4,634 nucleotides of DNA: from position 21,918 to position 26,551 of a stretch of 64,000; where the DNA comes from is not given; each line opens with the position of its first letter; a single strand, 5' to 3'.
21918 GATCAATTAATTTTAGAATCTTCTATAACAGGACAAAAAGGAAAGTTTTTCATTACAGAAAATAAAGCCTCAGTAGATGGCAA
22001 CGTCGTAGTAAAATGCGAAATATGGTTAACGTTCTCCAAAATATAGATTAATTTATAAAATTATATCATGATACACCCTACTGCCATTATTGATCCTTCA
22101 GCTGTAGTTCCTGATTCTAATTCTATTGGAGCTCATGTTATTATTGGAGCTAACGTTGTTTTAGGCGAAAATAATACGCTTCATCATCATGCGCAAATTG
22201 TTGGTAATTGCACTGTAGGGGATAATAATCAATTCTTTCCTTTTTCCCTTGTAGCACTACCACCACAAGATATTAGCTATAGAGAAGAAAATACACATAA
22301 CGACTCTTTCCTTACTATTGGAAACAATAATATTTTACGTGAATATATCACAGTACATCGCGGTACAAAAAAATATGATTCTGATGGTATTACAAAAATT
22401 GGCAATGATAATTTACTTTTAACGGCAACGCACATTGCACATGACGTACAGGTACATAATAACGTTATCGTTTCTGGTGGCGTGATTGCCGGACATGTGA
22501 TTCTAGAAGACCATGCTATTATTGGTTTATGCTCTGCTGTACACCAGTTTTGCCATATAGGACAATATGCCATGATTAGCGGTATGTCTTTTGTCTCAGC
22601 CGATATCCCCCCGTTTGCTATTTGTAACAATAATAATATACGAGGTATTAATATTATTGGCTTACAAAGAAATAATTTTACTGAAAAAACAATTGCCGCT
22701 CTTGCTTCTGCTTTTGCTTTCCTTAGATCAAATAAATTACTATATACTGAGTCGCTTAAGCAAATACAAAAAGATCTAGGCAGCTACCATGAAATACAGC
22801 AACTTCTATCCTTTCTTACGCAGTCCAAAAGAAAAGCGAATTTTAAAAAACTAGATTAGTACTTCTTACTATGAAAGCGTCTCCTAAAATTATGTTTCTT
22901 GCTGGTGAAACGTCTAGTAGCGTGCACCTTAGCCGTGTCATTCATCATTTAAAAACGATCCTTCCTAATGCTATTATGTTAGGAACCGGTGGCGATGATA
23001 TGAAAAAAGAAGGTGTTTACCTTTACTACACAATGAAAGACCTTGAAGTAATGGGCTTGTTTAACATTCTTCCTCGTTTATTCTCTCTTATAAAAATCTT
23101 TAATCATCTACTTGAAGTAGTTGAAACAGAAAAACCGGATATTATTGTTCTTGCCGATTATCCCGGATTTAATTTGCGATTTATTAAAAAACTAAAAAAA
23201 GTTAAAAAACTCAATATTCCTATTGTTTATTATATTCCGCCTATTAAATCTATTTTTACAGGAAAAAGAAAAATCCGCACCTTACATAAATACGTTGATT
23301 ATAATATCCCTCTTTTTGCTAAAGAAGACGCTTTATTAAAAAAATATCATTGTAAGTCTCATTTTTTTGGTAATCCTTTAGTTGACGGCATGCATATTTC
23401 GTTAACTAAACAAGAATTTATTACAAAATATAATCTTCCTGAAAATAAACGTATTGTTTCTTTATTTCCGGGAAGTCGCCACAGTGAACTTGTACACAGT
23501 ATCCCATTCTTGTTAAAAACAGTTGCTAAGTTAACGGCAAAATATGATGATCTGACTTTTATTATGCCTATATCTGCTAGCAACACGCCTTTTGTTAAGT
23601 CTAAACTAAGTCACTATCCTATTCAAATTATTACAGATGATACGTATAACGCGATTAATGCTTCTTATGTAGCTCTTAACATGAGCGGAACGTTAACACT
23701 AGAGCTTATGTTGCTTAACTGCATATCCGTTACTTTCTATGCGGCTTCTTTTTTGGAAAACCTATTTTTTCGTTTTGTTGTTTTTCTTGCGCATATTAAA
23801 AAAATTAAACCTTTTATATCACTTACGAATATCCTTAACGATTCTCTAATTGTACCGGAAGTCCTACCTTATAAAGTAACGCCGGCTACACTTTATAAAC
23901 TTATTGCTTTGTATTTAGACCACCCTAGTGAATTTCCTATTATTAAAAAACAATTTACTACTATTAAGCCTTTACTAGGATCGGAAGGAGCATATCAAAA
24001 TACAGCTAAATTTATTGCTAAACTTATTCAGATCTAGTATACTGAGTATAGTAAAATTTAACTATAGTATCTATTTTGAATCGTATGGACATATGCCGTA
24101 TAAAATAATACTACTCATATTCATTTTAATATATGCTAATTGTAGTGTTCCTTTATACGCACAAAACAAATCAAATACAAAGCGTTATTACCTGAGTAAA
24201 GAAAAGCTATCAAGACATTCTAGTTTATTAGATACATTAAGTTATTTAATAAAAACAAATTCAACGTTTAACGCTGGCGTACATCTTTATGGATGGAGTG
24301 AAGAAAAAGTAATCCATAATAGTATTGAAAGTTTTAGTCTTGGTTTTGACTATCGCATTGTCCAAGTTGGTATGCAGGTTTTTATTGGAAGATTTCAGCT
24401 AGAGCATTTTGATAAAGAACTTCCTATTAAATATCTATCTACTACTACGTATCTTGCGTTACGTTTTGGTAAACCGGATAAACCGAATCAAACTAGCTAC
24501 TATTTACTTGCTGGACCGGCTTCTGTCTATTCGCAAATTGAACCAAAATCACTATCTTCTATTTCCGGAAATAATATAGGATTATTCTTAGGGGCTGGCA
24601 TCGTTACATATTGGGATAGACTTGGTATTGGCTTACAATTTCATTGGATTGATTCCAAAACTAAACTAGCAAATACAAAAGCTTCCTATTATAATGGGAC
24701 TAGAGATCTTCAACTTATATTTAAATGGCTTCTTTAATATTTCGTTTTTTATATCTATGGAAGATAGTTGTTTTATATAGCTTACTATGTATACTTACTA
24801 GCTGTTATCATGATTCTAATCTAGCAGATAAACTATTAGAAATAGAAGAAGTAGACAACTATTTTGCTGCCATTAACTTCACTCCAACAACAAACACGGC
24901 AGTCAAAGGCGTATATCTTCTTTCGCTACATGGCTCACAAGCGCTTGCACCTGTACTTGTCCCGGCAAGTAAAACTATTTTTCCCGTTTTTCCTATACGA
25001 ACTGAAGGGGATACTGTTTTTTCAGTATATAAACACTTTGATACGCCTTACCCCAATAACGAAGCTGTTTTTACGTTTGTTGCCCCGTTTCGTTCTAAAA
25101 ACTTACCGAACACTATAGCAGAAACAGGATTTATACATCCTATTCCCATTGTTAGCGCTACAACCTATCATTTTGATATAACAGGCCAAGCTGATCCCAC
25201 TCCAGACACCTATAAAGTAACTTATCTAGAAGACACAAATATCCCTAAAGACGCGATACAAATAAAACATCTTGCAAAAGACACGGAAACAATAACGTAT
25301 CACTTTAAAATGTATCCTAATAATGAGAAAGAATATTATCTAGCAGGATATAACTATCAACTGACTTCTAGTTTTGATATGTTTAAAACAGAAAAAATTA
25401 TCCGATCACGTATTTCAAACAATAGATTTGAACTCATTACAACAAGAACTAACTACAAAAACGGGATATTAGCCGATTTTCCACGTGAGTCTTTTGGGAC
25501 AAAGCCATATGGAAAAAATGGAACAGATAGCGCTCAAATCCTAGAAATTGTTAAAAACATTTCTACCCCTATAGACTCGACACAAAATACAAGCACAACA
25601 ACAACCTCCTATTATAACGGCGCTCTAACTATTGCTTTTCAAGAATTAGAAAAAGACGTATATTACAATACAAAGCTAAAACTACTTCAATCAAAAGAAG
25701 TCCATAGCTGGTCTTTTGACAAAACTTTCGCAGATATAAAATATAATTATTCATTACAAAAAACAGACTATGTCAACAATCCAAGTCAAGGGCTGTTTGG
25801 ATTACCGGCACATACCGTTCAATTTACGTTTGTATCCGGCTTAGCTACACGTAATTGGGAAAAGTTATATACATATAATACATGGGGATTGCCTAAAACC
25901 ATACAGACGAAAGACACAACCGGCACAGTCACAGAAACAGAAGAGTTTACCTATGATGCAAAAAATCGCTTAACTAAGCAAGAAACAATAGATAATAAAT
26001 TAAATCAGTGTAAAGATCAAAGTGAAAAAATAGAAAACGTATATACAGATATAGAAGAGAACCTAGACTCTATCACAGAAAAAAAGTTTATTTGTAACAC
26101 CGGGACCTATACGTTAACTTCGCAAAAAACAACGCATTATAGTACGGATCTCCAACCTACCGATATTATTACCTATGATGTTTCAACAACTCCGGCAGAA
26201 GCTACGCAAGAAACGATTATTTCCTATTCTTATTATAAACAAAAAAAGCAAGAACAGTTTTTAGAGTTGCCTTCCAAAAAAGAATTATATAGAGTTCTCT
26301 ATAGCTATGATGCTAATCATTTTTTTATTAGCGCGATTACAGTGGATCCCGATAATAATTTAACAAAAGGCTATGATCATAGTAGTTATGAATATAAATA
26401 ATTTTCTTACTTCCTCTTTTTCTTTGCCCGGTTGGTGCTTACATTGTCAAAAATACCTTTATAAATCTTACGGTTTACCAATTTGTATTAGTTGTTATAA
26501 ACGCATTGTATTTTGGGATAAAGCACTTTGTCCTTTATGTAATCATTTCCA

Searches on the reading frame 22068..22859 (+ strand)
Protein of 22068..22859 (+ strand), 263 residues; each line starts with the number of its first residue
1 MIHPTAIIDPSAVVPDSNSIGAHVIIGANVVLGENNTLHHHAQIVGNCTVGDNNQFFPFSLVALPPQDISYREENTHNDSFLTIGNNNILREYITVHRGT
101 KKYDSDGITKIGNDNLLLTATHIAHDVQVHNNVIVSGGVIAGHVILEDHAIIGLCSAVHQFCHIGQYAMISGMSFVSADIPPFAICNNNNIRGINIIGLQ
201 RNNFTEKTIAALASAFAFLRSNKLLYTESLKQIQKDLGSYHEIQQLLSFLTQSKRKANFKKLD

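Call 57: search_protein_families(library=pfam, proteins=[window:22068-22859:+], max_evalue=1e-8)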
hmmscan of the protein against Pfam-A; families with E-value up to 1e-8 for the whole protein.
window:22068-22859:+ (263 aa): 2 families
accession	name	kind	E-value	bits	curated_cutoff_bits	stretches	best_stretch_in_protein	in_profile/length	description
PF13720.11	Acetyltransf_11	-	6e-18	65.5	24.5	1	179-255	1-79/82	Udp N-acetylglucosamine O-acyltransferase; Domain 2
PF00132.30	Hexapep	-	2.4e-15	55.9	27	0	109-140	2-33/36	Bacterial transferase hexapeptide (six repeats)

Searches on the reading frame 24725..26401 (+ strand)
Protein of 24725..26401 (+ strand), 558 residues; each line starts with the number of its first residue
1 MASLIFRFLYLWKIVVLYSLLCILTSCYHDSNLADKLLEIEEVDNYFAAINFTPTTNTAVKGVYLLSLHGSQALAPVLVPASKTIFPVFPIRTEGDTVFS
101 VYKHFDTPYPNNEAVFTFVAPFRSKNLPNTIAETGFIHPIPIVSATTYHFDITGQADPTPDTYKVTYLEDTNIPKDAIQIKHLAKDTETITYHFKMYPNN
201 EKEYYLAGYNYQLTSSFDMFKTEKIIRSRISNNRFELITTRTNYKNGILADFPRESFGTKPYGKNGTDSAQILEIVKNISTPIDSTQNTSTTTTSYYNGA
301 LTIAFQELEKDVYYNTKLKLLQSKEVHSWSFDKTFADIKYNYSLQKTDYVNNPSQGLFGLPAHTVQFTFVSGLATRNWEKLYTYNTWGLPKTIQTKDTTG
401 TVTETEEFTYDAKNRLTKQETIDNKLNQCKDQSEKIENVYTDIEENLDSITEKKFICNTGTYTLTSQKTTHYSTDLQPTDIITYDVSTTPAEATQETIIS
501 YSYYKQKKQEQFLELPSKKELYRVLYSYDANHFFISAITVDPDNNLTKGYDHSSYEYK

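Call 9: search_protein_families(library=ncbifam, proteins=[window:24725-26401:+], max_evalue=0.00001)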
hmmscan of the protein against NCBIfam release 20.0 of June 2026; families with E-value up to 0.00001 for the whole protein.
window:24725-26401:+ (558 aa): 0 families

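Call 11: search_protein_families(library=pfam, proteins=[window:24725-26401:+], max_evalue=0.01)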
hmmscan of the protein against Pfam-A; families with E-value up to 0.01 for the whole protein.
window:24725-26401:+ (558 aa): 0 families
